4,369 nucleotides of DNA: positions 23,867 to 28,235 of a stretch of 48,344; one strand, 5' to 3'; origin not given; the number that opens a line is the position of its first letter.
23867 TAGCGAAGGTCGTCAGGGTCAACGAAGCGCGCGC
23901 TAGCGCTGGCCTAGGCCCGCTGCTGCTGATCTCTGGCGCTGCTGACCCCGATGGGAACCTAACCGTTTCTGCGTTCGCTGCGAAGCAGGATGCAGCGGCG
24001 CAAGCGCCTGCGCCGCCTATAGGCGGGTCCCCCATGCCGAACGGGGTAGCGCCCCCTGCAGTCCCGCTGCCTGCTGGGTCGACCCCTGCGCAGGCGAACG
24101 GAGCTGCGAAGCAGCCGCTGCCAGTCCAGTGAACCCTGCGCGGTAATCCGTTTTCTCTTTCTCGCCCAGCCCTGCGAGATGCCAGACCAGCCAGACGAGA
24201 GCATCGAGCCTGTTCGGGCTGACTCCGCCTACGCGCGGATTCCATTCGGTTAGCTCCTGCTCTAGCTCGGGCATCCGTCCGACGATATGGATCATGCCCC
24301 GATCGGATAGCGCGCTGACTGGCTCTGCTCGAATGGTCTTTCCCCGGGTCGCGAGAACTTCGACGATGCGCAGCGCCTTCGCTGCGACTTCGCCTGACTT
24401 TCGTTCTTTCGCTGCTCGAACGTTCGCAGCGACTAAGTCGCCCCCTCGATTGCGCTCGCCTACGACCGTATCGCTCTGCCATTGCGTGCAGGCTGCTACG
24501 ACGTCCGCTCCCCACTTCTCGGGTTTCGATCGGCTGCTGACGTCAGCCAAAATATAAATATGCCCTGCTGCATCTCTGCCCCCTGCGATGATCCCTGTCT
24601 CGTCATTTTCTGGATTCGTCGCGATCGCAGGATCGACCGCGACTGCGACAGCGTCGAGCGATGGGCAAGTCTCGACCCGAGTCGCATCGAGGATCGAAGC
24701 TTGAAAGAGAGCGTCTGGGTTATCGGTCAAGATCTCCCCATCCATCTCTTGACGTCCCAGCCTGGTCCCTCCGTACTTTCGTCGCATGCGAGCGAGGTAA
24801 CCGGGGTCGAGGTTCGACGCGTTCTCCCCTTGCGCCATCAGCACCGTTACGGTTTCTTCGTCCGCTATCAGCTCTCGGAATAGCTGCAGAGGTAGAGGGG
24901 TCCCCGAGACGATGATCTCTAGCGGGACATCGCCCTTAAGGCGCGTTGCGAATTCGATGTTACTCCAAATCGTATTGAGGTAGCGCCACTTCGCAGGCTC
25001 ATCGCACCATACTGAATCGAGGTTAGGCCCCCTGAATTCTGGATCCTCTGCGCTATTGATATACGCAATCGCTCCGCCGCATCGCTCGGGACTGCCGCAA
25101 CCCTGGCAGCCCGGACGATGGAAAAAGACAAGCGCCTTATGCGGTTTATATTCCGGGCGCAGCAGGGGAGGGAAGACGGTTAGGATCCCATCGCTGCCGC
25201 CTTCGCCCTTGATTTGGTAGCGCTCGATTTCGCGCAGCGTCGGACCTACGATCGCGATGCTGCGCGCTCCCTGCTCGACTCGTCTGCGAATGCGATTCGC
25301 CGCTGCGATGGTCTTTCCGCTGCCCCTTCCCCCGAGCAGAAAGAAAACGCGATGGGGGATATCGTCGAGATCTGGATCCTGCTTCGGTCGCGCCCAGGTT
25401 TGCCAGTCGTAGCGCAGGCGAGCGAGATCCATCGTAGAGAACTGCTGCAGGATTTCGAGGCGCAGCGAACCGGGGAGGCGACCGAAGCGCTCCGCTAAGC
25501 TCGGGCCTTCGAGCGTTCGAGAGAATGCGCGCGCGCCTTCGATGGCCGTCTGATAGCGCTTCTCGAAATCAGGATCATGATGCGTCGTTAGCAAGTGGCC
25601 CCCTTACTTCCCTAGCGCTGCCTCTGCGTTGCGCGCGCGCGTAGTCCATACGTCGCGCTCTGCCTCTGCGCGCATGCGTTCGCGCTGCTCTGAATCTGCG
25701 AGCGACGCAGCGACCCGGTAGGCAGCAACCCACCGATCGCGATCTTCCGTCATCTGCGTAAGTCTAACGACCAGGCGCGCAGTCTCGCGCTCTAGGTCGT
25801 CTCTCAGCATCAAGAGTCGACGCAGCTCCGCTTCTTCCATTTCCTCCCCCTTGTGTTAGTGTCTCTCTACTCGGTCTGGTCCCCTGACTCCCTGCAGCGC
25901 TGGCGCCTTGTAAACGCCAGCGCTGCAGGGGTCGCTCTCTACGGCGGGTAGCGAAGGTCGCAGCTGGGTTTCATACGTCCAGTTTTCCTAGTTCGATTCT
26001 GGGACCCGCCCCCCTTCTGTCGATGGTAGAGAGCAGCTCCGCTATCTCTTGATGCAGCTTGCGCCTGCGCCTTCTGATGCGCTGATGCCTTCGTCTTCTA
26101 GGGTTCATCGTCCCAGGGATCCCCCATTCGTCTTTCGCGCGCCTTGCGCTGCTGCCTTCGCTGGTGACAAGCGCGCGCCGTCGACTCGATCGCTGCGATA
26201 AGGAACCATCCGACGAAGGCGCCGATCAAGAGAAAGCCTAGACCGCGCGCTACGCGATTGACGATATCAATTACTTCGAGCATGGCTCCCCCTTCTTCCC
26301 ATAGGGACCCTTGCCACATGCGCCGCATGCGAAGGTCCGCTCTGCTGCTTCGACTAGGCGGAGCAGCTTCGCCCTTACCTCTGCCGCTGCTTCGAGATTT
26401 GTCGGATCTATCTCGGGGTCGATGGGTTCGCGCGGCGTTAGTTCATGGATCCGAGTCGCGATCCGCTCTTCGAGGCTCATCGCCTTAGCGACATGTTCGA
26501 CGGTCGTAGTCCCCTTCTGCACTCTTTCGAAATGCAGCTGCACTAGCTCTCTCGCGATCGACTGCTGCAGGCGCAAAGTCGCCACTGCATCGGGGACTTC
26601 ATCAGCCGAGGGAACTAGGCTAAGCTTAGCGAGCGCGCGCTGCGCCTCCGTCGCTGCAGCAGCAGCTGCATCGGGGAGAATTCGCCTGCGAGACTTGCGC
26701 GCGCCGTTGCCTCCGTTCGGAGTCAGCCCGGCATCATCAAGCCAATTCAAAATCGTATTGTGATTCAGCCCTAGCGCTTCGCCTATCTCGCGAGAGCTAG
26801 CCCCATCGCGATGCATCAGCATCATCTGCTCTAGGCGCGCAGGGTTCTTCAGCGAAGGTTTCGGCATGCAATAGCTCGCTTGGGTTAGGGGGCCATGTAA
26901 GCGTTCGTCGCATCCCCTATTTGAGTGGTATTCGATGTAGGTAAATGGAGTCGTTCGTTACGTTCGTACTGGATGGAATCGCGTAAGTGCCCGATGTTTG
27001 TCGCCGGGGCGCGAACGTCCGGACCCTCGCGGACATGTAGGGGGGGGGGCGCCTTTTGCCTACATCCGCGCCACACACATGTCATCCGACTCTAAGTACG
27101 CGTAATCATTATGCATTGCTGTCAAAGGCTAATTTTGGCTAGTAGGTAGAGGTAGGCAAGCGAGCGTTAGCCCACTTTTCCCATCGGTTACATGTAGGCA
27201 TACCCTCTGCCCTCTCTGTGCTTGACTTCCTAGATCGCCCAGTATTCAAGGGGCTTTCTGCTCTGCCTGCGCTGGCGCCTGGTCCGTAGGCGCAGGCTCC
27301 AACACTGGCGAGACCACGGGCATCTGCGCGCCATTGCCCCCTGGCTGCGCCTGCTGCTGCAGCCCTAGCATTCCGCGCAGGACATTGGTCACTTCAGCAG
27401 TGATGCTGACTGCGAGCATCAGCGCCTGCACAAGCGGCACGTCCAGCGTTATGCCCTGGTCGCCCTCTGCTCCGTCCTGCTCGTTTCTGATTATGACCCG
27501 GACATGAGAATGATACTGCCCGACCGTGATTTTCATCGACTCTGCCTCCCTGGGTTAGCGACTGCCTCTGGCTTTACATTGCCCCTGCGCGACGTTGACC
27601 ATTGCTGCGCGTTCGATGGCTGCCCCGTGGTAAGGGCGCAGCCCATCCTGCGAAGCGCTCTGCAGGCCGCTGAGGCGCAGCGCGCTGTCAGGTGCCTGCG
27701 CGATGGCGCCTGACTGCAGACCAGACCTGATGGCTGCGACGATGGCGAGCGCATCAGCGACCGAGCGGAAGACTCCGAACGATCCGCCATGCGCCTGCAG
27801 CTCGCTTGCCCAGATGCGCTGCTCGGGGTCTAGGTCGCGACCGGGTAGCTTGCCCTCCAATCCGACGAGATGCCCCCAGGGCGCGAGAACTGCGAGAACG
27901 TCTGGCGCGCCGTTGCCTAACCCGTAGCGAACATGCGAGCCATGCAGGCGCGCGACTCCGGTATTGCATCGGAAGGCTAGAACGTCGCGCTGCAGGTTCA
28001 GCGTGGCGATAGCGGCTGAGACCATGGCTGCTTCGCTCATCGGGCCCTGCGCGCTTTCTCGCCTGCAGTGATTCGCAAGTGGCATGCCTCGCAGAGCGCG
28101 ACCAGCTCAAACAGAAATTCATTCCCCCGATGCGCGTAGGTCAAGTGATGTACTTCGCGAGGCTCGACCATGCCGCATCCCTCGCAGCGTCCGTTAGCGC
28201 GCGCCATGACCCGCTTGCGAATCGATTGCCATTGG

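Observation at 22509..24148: Portal gene lies on a ~1.6-kb segment inverted relative to the whole morphogenesis operon and is bracketed by a short inverted repeat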

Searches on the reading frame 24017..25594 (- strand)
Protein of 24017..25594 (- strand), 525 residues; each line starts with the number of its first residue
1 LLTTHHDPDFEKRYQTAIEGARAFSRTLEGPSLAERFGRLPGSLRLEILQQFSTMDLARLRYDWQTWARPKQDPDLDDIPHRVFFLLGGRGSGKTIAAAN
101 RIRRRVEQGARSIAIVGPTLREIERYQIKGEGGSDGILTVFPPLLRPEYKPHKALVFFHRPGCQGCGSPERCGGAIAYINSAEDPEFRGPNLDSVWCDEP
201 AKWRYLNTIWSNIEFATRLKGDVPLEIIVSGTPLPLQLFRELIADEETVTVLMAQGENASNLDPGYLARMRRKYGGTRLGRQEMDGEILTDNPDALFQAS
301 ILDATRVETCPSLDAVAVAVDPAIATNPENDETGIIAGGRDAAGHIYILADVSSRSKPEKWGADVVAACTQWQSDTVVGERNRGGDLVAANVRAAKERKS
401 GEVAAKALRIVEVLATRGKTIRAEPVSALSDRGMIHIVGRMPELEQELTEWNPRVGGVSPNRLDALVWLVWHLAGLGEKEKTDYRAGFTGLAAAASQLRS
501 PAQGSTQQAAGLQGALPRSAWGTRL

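Call 3: search_protein_families(library=pfam, proteins=[window:24017-25594:-], max_evalue=0.01)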
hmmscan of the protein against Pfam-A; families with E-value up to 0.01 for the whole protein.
window:24017-25594:- (525 aa): 2 families
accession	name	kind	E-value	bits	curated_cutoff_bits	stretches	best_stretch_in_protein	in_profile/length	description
PF03237.21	Terminase_6N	-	2.5e-16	60.4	22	1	86-301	2-212/215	Terminase large subunit, T4likevirus-type, N-terminal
PF17289.8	Terminase_6C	-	4.8e-06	27.1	22.6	1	319-469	2-151/155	Terminase RNaseH-like domain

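Call 4: search_protein_families(library=phrogs, proteins=[window:24017-25594:-], max_evalue=0.001)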
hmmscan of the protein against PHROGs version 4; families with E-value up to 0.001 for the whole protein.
window:24017-25594:- (525 aa): 4 families
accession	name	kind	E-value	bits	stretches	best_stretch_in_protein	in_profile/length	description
phrog_979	-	head and packaging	3.4e-23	83.2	1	257-474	375-600/642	terminase large subunit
phrog_38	-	head and packaging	1.7e-22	80.9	1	294-485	525-715/760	terminase large subunit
phrog_2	-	head and packaging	7e-11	42.6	1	63-475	268-596/807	terminase large subunit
phrog_5573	-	head and packaging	2.9e-06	27.9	1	307-436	75-193/250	terminase large subunit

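Call 10: search_dna_similar(query=window:24017-25594:-, collection=phages, mode=protein, max_rows=25)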
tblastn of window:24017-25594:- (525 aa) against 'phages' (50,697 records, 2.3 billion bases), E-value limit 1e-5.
Records with a match: 208; places in all: 211; records where one place covers at least 80% of the query: 33.
Best place of each record, by identity: <60% 208.
By first word of the organism name: Vibrio 64; Microbacterium 50; Arthrobacter 18; Gordonia 13; Caulobacter 6; Escherichia 6; Streptomyces 5; Salinibacter 5; Pseudomonas 5; Bacteriophage 4; and 19 more.
By host as written in the record: - 62; Microbacterium foliorum NRRL B-24224 31; Microbacterium foliorum NRRL B-24224 SEA 12; Gordonia terrae 3612 10; Arthrobacter globiformis B-2979 8; Microbacterium paraoxydans NRRL B-14843 5; Escherichia coli K-12 5; Arthrobacter sp. ATCC 21022 4; and 46 more.
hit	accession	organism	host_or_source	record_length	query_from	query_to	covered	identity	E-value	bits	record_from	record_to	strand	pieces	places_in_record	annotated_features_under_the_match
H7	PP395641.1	Microcystis phage Mae-JY09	Microcystis aeruginosa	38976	63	468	77%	39.3%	4e-65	235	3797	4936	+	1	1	terminase large subunit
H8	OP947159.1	Desulfofustis phage LS06-2018-MD02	-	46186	19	480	88%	34.0%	9e-68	243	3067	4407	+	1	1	terminase large subunit | hypothetical protein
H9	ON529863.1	Brevundimonas phage vB_BpoS-Polewnik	Brevundimonas pondensis LVF1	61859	41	473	82%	35.8%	1e-63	230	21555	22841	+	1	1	terminase large subunit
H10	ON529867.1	Brevundimonas phage vB_BpoS-Strzyga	Brevundimonas pondensis LVF1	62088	41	473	82%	35.6%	1e-63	230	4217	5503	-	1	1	terminase large subunit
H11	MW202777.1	Caudoviricetes sp.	Manatee Spring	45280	47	475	82%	35.1%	3e-65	235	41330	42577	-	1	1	large terminase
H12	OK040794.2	Arthrobacter phage Atuin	Arthrobacter globiformis NRRL B-2979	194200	30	470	84%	34.1%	1e-58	216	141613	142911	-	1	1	202: terminase | 203: hypothetical protein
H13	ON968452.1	Pseudanabaena phage Pan1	Pseudanabaena sp.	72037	31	479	86%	33.4%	1e-59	219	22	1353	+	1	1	terminase large subunit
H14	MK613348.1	Roseobacter phage CRP-6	Rhodobacteraceae bacterium FZCC0042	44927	34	470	83%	33.8%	6e-59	217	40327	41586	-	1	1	terminase large subunit | hypothetical protein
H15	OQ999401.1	Actinomycetia phage DSL-LC01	Actinomycetia bacterium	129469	30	467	83%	33.7%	3e-52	197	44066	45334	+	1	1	terminase large subunit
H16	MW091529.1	Bacteriophage sp. 103231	sewage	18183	63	485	81%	34.8%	8e-59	216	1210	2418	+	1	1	DNA-packaging protein | hypothetical protein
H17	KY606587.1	Dinoroseobacter phage vB_DshS-R5C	Dinoroseobacter shibae DFL12T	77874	7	473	89%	31.3%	1e-54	204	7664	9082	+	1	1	large packaging protein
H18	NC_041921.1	Dinoroseobacter phage vB_DshS-R5C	Dinoroseobacter shibae DFL12T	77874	7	473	89%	31.3%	1e-54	204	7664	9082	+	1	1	terminase large subunit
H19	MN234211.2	Arthrobacter phage Mimi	Arthrobacter globiformis NRRL B-2979 SEA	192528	32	468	83%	33.3%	8e-53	199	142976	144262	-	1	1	207: terminase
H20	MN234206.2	Arthrobacter phage Racecar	Arthrobacter globiformis NRRL B-2979 SEA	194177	32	468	83%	33.3%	8e-53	199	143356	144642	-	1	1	209: terminase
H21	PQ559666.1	Arthrobacter phage Talia1610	Arthrobacter globiformis B-2979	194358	32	468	83%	33.3%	8e-53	199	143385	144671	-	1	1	209: terminase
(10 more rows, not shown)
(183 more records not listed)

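Call 32: get_annotated_region(hit=H7, flank=4000)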
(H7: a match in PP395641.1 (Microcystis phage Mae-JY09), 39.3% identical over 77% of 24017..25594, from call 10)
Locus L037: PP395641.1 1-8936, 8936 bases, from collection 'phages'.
description: Microcystis phage Mae-JY09, complete genome.
organism: Microcystis phage Mae-JY09 (NCBI taxid 3126652)
taxonomy: Viruses; Duplodnaviria; Heunggongvirae; Uroviricota; Caudoviricetes
host: Microcystis aeruginosa; source: -; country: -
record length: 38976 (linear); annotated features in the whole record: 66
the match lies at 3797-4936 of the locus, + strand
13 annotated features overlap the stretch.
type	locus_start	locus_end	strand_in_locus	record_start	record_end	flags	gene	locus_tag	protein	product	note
CDS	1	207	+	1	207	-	-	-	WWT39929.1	hypothetical protein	-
CDS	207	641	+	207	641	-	-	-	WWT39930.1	hypothetical protein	-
CDS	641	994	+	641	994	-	-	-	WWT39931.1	hypothetical protein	-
CDS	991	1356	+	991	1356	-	-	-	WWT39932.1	hypothetical protein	-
CDS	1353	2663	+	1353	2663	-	-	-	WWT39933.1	hypothetical protein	-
CDS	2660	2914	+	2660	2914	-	-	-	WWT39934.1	hypothetical protein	-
CDS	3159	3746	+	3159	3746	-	-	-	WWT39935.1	hypothetical protein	-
CDS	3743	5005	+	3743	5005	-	-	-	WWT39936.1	terminase large subunit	-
CDS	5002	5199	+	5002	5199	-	-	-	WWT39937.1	hypothetical protein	-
CDS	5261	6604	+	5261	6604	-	-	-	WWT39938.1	portal protein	-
CDS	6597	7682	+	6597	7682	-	-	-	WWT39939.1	head morphogenesis domain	-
CDS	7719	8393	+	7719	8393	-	-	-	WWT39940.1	hypothetical protein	-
CDS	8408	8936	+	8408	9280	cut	-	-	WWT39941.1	major capsid protein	-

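Call 33: get_annotated_region(hit=H8, flank=4000)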
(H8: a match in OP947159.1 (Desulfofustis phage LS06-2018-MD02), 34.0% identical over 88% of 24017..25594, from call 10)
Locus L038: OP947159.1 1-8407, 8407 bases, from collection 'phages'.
description: Desulfofustis phage LS06-2018-MD02, complete genome.
organism: Desulfofustis phage LS06-2018-MD02 (NCBI taxid 3003835)
taxonomy: Viruses; Duplodnaviria; Heunggongvirae; Uroviricota; Caudoviricetes
host: -; source: -; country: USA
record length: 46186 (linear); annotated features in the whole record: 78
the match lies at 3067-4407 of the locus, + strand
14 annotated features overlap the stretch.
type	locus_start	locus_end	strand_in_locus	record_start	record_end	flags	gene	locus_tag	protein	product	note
CDS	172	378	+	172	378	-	-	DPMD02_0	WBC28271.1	hypothetical protein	-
CDS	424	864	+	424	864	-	-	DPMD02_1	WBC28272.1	hypothetical protein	-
CDS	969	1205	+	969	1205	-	-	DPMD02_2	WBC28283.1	hypothetical protein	-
CDS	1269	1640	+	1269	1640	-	-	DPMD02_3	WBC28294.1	RNA polymerase sigma factor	-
CDS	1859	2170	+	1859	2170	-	-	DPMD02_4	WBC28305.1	hypothetical protein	-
CDS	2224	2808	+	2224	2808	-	-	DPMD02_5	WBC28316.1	terminase small subunit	-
CDS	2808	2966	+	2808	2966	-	-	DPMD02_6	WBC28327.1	hypothetical protein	-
CDS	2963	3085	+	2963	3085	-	-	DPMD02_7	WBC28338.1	hypothetical protein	-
CDS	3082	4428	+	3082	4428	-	-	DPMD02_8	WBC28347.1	terminase large subunit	-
CDS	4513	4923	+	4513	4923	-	-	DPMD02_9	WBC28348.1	tail protein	-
CDS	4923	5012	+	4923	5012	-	-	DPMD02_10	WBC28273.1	hypothetical protein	-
CDS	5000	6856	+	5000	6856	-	-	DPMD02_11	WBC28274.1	virion structural protein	-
CDS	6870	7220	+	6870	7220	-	-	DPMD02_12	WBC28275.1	exonuclease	-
CDS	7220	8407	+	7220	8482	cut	-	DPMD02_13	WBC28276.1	portal protein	-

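Call 71: search_solved_structures(query=window:24017-25594:-, max_evalue=0.001)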
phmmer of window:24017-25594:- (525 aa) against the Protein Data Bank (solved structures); distinct sequences matched with E-value up to 0.001: 0.

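Call 73: search_solved_structures(query=A4, max_evalue=0.01)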
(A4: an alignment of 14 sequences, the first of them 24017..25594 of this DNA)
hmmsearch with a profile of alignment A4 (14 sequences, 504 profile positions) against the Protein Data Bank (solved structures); distinct sequences matched with E-value up to 0.01: 0.

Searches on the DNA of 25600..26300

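Call 66: search_rna_families(source=window, start=25600, end=26300, threshold=evalue, max_evalue=1)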
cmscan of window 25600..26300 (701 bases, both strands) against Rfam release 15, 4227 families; matches with E-value up to 1: 6.
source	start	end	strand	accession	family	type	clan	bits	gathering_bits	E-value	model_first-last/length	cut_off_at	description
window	25868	25950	+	RF03691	mir-2765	Gene; miRNA;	-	24.7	58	0.011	1-83/83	no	mir-2765 microRNA precursor family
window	25890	25930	-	RF03691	mir-2765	Gene; miRNA;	-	22.2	58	0.055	22-62/83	no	mir-2765 microRNA precursor family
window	25889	25930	+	RF04119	MIR1858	Gene; miRNA;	-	21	137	0.54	1-197/197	no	MIR1858 microRNA precursor family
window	25937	26016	+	RF01695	C4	Gene; antisense;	CL00128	20.9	45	0.23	1-87/87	no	C4 antisense RNA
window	25890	25930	+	RF04159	MIR1437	Gene; miRNA;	-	19.9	168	0.77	1-192/192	no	MIR1437 microRNA precursor family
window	26054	26158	-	RF00195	RsmY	Gene; sRNA;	CL00106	13.4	57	0.92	1-121/121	no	RsmY RNA family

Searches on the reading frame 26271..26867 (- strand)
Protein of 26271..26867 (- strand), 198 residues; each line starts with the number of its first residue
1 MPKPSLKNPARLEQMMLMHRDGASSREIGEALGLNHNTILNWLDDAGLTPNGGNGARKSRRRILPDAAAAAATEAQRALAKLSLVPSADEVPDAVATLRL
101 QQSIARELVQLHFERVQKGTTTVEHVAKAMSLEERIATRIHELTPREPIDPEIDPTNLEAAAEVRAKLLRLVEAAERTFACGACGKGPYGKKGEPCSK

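Call 3: search_protein_families(library=pfam, proteins=[window:26271-26867:-], max_evalue=0.01)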
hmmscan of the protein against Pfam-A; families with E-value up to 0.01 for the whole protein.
window:26271-26867:- (198 aa): 4 families
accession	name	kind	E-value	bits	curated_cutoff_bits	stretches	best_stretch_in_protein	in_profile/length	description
PF13384.12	HTH_23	-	0.00032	20.8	24.6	1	14-45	9-40/50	Homeodomain-like domain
PF13936.12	HTH_38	-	0.00051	20.2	27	0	16-41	14-39/44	Helix-turn-helix domain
PF13542.12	HTH_Tnp_ISL3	-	0.0036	17.2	27.4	0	14-46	19-50/51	Helix-turn-helix domain of transposase family ISL3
PF18024.7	HTH_50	-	0.0073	16.4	27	0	23-41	24-42/50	Helix-turn-helix domain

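Call 4: search_protein_families(library=phrogs, proteins=[window:26271-26867:-], max_evalue=0.001)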
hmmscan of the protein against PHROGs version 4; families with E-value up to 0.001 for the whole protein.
window:26271-26867:- (198 aa): 2 families
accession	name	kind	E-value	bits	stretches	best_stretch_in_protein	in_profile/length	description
phrog_664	-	DNA, RNA and nucleotide metabolism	1.8e-06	29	1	4-67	83-147/210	DNA binding protein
phrog_16311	-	unknown function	0.00049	21.3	0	12-179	10-115/151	-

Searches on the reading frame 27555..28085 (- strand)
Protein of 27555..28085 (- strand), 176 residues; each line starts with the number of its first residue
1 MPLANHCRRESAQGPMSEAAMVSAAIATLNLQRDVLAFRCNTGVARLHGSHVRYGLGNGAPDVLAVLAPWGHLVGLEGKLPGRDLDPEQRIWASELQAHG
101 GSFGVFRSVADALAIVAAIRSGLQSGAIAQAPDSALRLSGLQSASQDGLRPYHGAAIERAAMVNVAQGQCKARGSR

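Call 38: search_protein_families(library=phrogs, proteins=[window:27555-28085:-], max_evalue=0.001)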
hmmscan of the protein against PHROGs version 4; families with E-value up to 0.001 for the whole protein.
window:27555-28085:- (176 aa): 2 families
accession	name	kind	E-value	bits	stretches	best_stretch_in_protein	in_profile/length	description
phrog_93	-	DNA, RNA and nucleotide metabolism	2.3e-10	40.8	1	11-135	347-457/613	endonuclease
phrog_5702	-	DNA, RNA and nucleotide metabolism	9.6e-06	26.5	1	58-117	5-64/70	Holliday junction resolvase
